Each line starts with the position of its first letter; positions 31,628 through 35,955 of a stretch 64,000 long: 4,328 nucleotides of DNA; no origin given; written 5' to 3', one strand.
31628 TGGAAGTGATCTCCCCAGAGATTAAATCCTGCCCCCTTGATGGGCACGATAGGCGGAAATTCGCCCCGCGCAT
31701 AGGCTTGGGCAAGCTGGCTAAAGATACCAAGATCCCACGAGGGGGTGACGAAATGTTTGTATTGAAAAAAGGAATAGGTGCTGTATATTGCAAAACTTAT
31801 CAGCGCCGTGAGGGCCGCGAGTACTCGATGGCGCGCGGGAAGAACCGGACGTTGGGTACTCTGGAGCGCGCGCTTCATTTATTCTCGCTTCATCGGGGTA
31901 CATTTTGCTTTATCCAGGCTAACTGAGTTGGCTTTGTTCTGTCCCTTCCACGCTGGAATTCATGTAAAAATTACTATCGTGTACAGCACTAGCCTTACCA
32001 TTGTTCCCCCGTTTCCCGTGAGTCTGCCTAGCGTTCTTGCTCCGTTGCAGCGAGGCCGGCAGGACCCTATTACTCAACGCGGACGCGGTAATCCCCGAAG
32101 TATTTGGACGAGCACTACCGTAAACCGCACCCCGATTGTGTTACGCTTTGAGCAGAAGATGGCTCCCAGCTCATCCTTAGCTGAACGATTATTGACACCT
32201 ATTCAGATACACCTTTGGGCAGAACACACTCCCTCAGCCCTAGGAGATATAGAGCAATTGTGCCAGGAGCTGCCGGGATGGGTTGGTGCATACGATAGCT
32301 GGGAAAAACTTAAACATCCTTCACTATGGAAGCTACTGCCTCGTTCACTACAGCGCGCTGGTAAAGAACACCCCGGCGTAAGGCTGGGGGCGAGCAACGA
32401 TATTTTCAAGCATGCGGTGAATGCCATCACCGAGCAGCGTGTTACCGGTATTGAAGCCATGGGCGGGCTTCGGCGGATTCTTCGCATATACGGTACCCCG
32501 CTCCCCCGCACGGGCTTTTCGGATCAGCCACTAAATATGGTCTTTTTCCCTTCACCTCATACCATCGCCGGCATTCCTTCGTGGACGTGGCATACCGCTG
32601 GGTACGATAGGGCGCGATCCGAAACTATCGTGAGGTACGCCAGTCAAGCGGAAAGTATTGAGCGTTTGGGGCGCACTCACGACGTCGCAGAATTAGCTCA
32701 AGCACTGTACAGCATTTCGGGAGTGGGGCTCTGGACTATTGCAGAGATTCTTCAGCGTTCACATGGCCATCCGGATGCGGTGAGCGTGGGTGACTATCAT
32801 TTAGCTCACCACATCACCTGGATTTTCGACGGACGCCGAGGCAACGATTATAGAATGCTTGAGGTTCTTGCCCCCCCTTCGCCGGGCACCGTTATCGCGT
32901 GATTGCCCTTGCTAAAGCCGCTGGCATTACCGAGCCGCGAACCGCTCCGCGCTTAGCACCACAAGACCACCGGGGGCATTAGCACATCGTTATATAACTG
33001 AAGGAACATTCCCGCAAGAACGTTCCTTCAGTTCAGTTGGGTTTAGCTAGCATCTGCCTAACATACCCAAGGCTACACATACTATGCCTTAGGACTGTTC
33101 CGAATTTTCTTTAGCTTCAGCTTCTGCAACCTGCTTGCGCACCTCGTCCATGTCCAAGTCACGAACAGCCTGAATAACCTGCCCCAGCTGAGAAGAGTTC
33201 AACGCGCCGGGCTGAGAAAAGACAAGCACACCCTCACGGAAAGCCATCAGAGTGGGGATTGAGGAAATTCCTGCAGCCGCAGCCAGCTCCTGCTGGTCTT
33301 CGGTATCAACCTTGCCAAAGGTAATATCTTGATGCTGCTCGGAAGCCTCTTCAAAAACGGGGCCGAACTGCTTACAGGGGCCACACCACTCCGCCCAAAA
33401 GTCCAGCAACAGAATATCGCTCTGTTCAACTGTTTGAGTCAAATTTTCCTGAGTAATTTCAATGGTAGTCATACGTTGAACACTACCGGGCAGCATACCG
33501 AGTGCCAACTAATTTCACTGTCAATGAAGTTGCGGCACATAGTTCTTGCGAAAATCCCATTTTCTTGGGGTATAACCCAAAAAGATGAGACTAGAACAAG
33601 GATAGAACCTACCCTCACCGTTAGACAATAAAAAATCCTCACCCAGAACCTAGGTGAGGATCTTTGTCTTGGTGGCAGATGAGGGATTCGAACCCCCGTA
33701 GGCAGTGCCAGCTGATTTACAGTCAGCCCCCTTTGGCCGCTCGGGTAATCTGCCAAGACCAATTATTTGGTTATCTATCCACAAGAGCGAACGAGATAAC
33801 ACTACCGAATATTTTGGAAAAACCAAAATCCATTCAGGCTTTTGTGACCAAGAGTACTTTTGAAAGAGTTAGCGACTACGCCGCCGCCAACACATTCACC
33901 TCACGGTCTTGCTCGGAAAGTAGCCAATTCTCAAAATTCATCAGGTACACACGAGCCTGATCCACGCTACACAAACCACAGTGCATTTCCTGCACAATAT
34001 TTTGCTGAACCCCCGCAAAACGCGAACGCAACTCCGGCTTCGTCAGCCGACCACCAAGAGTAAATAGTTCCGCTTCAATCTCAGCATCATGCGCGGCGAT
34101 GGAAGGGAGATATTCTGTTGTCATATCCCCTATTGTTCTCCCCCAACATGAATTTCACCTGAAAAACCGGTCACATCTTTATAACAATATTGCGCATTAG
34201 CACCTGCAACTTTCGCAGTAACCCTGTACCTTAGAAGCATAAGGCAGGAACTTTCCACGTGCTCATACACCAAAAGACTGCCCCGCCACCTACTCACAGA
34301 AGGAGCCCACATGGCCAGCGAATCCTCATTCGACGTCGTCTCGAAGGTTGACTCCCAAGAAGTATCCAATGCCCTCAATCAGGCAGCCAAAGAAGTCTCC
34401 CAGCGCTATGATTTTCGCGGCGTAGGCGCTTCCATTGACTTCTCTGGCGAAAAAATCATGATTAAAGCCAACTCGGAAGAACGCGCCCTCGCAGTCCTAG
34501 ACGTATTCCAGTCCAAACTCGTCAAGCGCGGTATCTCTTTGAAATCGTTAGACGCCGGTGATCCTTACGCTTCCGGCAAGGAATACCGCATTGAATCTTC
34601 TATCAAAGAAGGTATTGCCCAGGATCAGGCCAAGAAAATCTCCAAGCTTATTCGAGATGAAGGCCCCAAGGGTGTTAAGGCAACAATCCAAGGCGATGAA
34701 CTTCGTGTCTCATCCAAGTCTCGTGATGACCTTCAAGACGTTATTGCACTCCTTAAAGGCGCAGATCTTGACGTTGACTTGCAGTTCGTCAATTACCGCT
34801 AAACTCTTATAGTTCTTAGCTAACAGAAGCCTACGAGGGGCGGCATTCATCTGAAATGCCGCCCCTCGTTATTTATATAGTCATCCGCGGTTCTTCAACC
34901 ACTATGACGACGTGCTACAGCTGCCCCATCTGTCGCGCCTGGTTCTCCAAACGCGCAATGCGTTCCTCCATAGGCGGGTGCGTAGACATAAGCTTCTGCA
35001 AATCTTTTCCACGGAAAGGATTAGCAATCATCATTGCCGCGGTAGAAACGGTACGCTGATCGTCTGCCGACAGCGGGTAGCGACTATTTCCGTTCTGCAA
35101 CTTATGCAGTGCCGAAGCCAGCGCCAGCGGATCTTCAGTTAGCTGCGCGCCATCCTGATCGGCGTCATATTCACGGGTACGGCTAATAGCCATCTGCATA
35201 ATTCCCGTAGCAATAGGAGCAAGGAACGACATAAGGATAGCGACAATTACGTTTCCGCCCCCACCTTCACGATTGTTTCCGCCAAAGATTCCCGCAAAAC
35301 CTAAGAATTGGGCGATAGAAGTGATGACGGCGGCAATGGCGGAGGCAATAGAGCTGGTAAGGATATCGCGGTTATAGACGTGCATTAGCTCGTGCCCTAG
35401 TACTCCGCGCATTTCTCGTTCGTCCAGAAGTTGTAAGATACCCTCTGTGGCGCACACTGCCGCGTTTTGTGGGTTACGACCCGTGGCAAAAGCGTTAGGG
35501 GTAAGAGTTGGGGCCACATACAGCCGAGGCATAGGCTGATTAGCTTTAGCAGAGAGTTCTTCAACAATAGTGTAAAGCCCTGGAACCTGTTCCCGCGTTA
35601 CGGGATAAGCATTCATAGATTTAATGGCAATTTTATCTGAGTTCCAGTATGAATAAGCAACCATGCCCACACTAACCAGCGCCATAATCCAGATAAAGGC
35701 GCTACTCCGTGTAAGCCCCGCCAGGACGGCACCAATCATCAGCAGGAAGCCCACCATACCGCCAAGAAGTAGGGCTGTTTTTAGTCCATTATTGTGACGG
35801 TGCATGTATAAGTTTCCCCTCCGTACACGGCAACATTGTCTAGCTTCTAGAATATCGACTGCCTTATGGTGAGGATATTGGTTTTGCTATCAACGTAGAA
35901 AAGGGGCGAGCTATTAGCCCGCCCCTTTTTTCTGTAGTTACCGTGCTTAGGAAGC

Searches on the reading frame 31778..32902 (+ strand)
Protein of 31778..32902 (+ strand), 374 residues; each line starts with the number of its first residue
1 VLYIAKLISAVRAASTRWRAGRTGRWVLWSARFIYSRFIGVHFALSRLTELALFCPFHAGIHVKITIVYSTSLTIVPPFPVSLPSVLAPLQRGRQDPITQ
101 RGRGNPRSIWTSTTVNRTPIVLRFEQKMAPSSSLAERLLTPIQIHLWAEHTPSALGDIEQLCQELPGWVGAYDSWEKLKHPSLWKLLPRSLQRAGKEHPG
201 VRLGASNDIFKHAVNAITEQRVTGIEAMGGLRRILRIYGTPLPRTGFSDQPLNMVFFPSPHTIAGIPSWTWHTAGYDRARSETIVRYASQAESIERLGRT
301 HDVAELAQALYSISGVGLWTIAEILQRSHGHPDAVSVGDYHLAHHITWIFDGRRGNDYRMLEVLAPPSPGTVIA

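Call 37: search_protein_families(library=pfam, max_evalue=10, proteins=[window:31778-32902:+])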
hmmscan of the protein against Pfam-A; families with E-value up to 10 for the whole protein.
window:31778-32902:+ (374 aa): 1 family
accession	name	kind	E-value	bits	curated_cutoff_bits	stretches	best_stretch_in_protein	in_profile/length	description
PF00730.31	HhH-GPD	-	0.047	14.5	26.2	1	214-360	1-97/108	HhH-GPD superfamily base excision DNA repair protein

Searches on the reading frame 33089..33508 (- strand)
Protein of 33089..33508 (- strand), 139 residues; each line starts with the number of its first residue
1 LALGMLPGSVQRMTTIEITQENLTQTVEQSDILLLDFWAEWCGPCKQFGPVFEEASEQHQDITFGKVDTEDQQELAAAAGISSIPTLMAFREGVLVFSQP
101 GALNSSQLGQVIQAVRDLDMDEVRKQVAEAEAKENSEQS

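Call 37: search_protein_families(library=pfam, max_evalue=10, proteins=[window:33089-33508:-])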
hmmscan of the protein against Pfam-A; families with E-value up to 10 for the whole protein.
window:33089-33508:- (139 aa): 9 families
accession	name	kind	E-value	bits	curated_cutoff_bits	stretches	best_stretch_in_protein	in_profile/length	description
PF00085.26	Thioredoxin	-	2.6e-25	88.8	23.5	1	15-113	2-102/103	Thioredoxin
PF13905.12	Thioredoxin_8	-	9.3e-07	29.5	27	1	31-60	2-31/94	Thioredoxin-like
PF13098.12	Thioredoxin_2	-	3.7e-06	27.7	27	1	29-111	4-103/104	Thioredoxin-like domain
PF14595.12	Thioredoxin_9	-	1.1e-05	25.8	25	1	28-93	39-107/129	Thioredoxin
PF04756.19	OST3_OST6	-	0.00012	22.1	27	1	40-92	44-104/294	OST3 / OST6 family, transporter family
PF00578.27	AhpC-TSA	-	0.0068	16.8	26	1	23-78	20-76/124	AhpC/TSA family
PF13899.12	Thioredoxin_7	-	0.0078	16.8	27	1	23-60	10-47/83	Thioredoxin-like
PF13192.12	Thioredoxin_3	-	0.0099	16.3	24.8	1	42-88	10-54/76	Thioredoxin domain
PF00462.30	Glutaredoxin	-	0.091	13.4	22.9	1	39-88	6-54/60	Glutaredoxin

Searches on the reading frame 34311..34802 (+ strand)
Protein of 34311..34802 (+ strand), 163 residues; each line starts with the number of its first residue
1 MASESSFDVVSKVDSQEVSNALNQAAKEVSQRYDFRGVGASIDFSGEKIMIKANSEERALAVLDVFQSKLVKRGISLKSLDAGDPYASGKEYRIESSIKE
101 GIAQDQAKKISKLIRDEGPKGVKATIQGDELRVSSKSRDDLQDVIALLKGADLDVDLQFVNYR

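Call 4: search_protein_families(library=pfam, proteins=[window:34311-34802:+])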
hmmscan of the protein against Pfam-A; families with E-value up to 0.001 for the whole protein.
window:34311-34802:+ (163 aa): 1 family
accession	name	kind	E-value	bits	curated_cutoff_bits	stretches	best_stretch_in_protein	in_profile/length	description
PF04461.18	DUF520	-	5.1e-62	209.2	23.2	1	5-163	1-161/161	Protein of unknown function (DUF520)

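Call 5: search_protein_families(library=ncbifam, proteins=[window:34311-34802:+])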
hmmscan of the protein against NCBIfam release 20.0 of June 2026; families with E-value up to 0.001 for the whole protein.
window:34311-34802:+ (163 aa): 1 family
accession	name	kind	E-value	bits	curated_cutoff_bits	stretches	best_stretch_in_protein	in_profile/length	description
NF003819.0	PRK05412.1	equivalog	6.8e-62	208.4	146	1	3-163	2-163/164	YajQ family cyclic di-GMP-binding protein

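Call 24: list_cluster_members(proteins=[window:34311-34802:+, window:34915-35805:-, window:47192-47899:-, window:46088-47158:-, window:39849-40373:+, window:44766-46001:+])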
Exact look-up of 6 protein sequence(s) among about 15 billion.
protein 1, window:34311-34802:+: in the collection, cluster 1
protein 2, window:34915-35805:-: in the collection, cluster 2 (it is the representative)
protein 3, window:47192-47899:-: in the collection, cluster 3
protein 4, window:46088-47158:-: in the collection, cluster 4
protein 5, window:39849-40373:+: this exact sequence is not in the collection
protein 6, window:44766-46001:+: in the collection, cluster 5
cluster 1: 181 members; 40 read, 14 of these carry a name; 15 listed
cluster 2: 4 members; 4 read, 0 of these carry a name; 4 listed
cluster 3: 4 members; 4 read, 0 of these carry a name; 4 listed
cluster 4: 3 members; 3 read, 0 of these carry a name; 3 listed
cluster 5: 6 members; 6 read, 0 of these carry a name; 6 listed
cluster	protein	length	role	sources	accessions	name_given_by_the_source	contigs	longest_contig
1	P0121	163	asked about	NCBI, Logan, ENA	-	-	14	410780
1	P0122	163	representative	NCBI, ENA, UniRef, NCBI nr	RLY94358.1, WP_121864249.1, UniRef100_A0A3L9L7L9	YajQ family cyclic di-GMP-binding protein [Kocuria tytonicola] | Nucleotide-binding protein EAE32_03950 n=1 Tax=Kocuria tytonicola TaxID=2055946 ...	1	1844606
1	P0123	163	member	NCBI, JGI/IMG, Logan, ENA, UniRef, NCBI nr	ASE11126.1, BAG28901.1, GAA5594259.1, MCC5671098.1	cyclic-di-GMP-binding protein [Kocuria rhizophila] | Nucleotide-binding protein KRH_05540 n=1 Tax=Kocuria rhizophila (strain ATCC 9341 / DSM ... | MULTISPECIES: YajQ family cyclic di-GMP-binding protein [Kocuria]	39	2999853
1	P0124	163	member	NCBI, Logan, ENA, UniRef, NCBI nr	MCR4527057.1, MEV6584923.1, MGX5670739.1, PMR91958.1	YajQ family cyclic di-GMP-binding protein [Kocuria rhizophila] | YajQ family cyclic di-GMP-binding protein n=1 Tax=Kocuria rhizophila TaxID=72000 ...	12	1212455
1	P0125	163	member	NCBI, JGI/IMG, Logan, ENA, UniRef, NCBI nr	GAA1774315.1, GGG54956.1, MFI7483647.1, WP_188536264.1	YajQ family cyclic di-GMP-binding protein [Kocuria sp. M1R5S2] | uncharacterized protein YajQ (UPF0234 family) | Nucleotide-binding protein GCM10011374_17330 n=2 Tax=Kocuria TaxID=57493 ...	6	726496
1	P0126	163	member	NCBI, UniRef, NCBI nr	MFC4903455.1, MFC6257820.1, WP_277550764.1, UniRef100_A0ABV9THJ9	YajQ family cyclic di-GMP-binding protein [Kocuria oceani] | Nucleotide-binding protein ACFPCS_07730 n=1 Tax=Kocuria oceani TaxID=988827 ...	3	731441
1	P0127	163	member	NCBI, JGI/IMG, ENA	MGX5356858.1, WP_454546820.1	YajQ family cyclic di-GMP-binding protein [Kocuria sp. KH4] | uncharacterized protein YajQ (UPF0234 family)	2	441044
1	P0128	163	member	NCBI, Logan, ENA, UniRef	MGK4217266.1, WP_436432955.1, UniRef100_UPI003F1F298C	YajQ family cyclic di-GMP-binding protein [Kocuria marina] | YajQ family cyclic di-GMP-binding protein n=1 Tax=Kocuria marina TaxID=223184 ...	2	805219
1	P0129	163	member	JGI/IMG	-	uncharacterized protein YajQ (UPF0234 family)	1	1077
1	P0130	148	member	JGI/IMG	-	uncharacterized protein YajQ (UPF0234 family)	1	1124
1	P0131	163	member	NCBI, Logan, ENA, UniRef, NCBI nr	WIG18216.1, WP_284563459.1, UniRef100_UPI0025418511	YajQ family cyclic di-GMP-binding protein [Kocuria rosea] | YajQ family cyclic di-GMP-binding protein n=1 Tax=Kocuria rosea TaxID=1275 ...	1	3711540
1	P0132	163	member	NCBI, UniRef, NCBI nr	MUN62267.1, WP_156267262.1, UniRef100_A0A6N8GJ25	YajQ family cyclic di-GMP-binding protein [Kocuria sediminis] | Nucleotide-binding protein GMA12_03765 n=1 Tax=Kocuria sediminis TaxID=1038857 ...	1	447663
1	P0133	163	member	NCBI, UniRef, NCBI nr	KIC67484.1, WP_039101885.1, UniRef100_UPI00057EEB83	YajQ family cyclic di-GMP-binding protein [Kocuria rhizophila] | YajQ family cyclic di-GMP-binding protein n=1 Tax=Kocuria rhizophila TaxID=72000 ...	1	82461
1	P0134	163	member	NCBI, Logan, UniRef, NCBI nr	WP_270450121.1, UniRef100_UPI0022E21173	YajQ family cyclic di-GMP-binding protein [Kocuria marina] | YajQ family cyclic di-GMP-binding protein n=1 Tax=Kocuria marina TaxID=223184 ...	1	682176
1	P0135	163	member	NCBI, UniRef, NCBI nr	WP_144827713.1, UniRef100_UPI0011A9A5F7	YajQ family cyclic di-GMP-binding protein [Kocuria rhizophila] | YajQ family cyclic di-GMP-binding protein n=1 Tax=Kocuria rhizophila TaxID=72000 ...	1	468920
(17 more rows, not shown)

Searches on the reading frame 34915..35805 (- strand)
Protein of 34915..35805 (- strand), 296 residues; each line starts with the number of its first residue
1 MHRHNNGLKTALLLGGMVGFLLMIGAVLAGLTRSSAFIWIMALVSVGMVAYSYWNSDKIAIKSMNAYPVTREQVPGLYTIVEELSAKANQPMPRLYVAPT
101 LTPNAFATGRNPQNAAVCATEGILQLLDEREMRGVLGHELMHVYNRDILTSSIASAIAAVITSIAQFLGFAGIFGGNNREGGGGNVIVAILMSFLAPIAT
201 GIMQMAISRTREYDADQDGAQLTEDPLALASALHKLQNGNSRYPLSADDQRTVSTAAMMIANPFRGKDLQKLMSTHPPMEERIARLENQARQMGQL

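Call 4: search_protein_families(library=pfam, proteins=[window:34915-35805:-])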
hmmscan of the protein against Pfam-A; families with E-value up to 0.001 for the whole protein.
window:34915-35805:- (296 aa): 1 family
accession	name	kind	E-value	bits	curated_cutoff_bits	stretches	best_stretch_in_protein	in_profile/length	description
PF01435.24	Peptidase_M48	-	2.7e-33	115.8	20.3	1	77-288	7-184/186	Peptidase family M48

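Call 5: search_protein_families(library=ncbifam, proteins=[window:34915-35805:-])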
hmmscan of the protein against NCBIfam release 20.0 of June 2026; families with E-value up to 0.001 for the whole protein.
window:34915-35805:- (296 aa): 9 families
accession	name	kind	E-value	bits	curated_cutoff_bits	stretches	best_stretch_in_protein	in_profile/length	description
NF002839.0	PRK03072.1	equivalog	1e-132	441.6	412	1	1-294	3-289/291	zinc metalloprotease HtpX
NF002826.0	PRK03001.1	equivalog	3e-95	318.6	369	1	6-292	3-281/285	zinc metalloprotease HtpX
NF002363.0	PRK01345.1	equivalog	7.8e-83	278.2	422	1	6-294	2-283/318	zinc metalloprotease HtpX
NF002669.0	PRK02391.1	equivalog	1.2e-72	244.6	341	1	6-295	9-297/298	zinc metalloprotease HtpX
NF003425.0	PRK04897.1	equivalog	4.1e-72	242.9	355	1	5-288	8-297/298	zinc metalloprotease HtpX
NF002775.0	PRK02870.1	equivalog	1.6e-42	146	285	1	39-289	74-336/338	zinc metalloprotease HtpX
NF003965.0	PRK05457.1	equivalog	8.6e-36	123.8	245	1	26-289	22-284/285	protease HtpX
NF002322.0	PRK01265.1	equivalog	2.4e-22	79.8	275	1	34-248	39-259/325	zinc metalloprotease HtpX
NF052399.1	M48_lipo_LoiP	exception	1.3e-05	24.8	365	1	97-217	91-192/247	metalloprotease LoiP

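Call 6: find_encoding_contigs(protein=window:34915-35805:-, flank=10000, max_places=6)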
Protein window:34915-35805:- (296 aa): 21 contigs read that carry it; 6 places shown.
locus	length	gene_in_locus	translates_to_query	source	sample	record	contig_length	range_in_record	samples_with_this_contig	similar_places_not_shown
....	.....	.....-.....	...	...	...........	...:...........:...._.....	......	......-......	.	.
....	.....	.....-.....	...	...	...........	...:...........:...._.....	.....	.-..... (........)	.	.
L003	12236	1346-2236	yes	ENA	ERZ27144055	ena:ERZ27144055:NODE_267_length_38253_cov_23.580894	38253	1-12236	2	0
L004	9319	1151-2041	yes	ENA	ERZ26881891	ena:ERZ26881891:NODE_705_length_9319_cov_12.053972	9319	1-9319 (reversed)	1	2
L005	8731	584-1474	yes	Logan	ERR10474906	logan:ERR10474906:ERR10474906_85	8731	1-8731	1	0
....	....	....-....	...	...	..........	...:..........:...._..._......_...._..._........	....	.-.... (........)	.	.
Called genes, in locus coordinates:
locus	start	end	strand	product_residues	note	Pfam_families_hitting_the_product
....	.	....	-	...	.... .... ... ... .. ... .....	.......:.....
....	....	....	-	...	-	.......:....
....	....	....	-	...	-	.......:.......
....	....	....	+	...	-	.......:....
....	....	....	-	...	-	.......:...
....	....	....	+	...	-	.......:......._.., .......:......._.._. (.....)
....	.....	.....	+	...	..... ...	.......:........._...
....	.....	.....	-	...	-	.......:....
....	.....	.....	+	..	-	-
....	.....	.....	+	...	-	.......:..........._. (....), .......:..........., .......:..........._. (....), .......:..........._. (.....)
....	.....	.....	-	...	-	-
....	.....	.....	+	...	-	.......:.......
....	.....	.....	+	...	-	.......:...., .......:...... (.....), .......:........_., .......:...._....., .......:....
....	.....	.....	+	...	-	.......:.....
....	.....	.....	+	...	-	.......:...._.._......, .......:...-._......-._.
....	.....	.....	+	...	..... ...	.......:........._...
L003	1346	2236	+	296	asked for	PF01435:Peptidase_M48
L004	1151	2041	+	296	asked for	PF01435:Peptidase_M48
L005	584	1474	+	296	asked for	PF01435:Peptidase_M48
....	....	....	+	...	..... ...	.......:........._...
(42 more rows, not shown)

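Call 7: find_related_loci(query=window:34915-35805:-, collection=genome_contigs, flank=10000)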
Query window:34915-35805:- (296 aa) in genome_contigs; peptide patterns used: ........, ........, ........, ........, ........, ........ (x = any residue, [..] = any of these).
600 stretches matched a pattern (row limit reached: there are more); 572 encode a relative of the query (tblastn E <= 1e-3); the best 80 are kept; 80 distinct loci.
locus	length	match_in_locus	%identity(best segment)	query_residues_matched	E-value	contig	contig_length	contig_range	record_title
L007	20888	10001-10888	88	1-296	1e-161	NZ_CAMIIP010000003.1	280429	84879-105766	MAG: uncultured Rothia sp. isolate IqeGVnoZef_bin.4.MAG NODE_16_length_280429_cov_69.950669, whole genome shotgun sequen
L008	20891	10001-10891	75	1-296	2e-151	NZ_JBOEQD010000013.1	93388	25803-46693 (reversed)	Rothia sp. L_38 13, whole genome shotgun sequence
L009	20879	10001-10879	68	1-295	2e-140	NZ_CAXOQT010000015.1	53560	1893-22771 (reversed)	Rothia mucilaginosa strain FFTB-35657 isolate FFTB_35657 FFTB_35657.1:15, whole genome shotgun sequence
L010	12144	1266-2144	68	1-295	3e-140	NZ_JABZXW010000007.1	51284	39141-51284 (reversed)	MAG: Rothia sp. (in: high G+C Gram-positive bacteria) isolate JCVI_11_bin.8 NODE_78_length_51284_cov_12.156454, whole ge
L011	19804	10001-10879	68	1-295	5e-140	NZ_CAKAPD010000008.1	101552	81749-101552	MAG: uncultured Rothia sp. isolate SRR15235663_bin.13_metaWRAP_v1.1_MAG, whole genome shotgun sequence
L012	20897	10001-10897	73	1-296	2e-139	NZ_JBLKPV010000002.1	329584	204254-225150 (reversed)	Rothia nasimurium strain D24 .0002, whole genome shotgun sequence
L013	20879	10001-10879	68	1-295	1e-139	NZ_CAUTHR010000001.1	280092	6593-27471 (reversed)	MAG: Rothia mucilaginosa isolate SRR17301065_bin.28_MetaWRAP_v1.3_MAG ERZ14209524.1, whole genome shotgun sequence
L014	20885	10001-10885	72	1-296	1e-139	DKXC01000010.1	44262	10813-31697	MAG TPA_asm: Micrococcaceae bacterium UBA7136 UBA7136_contig_20249, whole genome shotgun sequence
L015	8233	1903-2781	67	1-295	6e-139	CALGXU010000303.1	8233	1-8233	MAG TPA_asm: uncultured Rothia sp. isolate ERR1474584_bin.55_CONCOCT_v1.1_MAG genome assembly, contig: ERZ651103.678, wh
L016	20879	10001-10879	70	1-296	8e-139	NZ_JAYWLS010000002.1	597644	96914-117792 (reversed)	Rothia sp. LK2588 2, whole genome shotgun sequence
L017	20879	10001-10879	68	1-295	4e-139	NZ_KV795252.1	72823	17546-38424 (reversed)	Rothia sp. HMSC078H08 Scaffold97, whole genome shotgun sequence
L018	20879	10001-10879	68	1-295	3e-138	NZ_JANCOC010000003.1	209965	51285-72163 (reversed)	Rothia sp. P3C3.S176 c_000000000003, whole genome shotgun sequence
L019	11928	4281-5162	71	4-296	1e-133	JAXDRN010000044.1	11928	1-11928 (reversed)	MAG: Rothia sp. (in: high G+C Gram-positive bacteria) isolate SUG2228 k141_868817, whole genome shotgun sequence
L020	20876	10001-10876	66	1-294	3e-131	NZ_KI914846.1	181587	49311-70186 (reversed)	Arthrobacter sp. Br18 scaffold1, whole genome shotgun sequence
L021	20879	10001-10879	69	1-295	2e-130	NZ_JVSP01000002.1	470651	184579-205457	Rothia mucilaginosa strain 141_RMUC, whole genome shotgun sequence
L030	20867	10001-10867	66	1-290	5e-125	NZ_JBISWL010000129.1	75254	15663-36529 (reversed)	Kocuria sp. M1R5S2 638, whole genome shotgun sequence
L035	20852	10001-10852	64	1-290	5e-123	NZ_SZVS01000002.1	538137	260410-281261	Paenarthrobacter nicotinovorans strain SSBW5 Bw1_2, whole genome shotgun sequence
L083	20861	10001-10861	65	1-290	3e-118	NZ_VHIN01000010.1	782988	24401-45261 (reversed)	Glutamicibacter sp. JC586 NODE_14_length_782942_cov_41.031944, whole genome shotgun sequence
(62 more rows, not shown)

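Call 19: search_protein_families(library=pfam, proteins=[L009:2685-4376:+, L016:4701-6272:+, L008:1130-3586:+, L008:3723-5225:-, L035:7786-8562:-, L020:6458-7645:-, L020:8594-9880:+, L083:5413-7020:+, L030:7968-9002:+])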
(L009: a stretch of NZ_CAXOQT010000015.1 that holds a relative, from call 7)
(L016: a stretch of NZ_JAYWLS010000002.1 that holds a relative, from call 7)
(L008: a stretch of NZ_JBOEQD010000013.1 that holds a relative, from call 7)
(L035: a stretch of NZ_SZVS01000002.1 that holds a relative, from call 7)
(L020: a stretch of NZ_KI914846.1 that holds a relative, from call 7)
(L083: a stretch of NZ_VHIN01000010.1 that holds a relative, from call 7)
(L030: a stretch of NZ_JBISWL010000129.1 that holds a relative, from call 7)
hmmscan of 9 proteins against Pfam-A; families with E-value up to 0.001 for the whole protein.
L009:2685-4376:+ (563 aa): 1 family
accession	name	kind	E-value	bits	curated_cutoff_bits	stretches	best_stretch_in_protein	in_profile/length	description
PF00209.24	SNF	-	5.4e-116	388.8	27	2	168-530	155-519/524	Sodium:neurotransmitter symporter family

L016:4701-6272:+ (523 aa): 0 families

L008:1130-3586:+ (818 aa): 1 family
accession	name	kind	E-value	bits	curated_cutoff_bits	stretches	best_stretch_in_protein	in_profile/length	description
PF03176.21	MMPL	-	3.8e-78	263.2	20.5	2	145-466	15-330/333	MMPL family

L008:3723-5225:- (500 aa): 2 families
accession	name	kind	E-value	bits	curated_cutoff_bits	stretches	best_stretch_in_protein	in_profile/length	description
PF00199.24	Catalase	-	4.4e-190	632.2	25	1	12-393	1-382/383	Catalase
PF06628.17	Catalase-rel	-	2.4e-20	72.9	30.1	1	423-484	4-64/65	Catalase-related immune-responsive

L035:7786-8562:- (258 aa): 0 families

L020:6458-7645:- (395 aa): 2 families
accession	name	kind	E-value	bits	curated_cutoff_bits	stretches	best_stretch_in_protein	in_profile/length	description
PF01979.26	Amidohydro_1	-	8.5e-38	130.9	25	1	61-393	1-344/345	Amidohydrolase family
PF07969.17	Amidohydro_3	-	3.1e-17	63.7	29.7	1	89-384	153-459/472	Amidohydrolase family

L020:8594-9880:+ (428 aa): 2 families
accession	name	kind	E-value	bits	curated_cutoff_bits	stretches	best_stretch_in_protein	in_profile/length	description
PF05977.19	MFS_3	-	5.2e-34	118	27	1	8-413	4-392/524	Transmembrane secretion effector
PF07690.21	MFS_1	-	5.8e-24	85.1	33.4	2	20-280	1-261/347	Major Facilitator Superfamily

L083:5413-7020:+ (535 aa): 1 family
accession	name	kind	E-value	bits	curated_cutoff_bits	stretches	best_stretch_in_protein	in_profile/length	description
PF00209.24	SNF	-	3.1e-119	399.5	27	2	136-501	151-518/524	Sodium:neurotransmitter symporter family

L030:7968-9002:+ (344 aa): 0 families
